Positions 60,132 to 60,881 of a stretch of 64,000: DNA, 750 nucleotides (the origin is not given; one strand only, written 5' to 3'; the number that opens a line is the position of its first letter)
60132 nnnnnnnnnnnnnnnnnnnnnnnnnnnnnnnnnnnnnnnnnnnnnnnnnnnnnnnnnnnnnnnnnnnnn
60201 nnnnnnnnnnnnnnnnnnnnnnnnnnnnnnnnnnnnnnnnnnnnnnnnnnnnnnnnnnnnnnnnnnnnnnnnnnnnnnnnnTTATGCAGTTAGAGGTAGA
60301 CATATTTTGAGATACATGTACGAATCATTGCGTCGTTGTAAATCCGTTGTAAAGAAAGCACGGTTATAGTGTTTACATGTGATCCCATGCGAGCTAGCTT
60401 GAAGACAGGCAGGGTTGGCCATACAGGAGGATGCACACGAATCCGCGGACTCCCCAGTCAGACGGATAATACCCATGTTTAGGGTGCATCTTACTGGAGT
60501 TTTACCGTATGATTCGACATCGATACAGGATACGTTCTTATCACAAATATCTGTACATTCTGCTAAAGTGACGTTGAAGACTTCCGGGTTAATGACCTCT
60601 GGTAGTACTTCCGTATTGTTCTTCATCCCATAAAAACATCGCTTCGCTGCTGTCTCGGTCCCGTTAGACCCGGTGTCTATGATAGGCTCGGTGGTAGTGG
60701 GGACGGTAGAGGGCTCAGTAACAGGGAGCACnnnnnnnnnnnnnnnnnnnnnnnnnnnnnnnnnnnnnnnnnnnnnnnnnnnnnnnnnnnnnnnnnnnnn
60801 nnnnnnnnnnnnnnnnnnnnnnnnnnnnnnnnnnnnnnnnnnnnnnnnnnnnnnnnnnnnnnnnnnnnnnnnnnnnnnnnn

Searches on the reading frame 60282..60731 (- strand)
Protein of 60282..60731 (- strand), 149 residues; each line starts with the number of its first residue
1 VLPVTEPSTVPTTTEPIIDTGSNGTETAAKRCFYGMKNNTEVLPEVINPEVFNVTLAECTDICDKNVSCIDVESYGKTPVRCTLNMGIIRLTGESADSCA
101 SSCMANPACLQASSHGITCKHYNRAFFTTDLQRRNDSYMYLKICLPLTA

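Call 44: search_protein_families(library=pfam, proteins=[window:60282-60731:-], max_evalue=0.1)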
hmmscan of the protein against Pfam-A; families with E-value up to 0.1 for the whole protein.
window:60282-60731:- (149 aa): 2 families
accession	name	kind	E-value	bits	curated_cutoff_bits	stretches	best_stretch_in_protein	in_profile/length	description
PF08277.18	PAN_3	-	0.0043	17.3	21.1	1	91-124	17-50/71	PAN-like domain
PF15673.10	Ciart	-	0.049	13.4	27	1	51-117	164-230/278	Circadian-associated transcriptional repressor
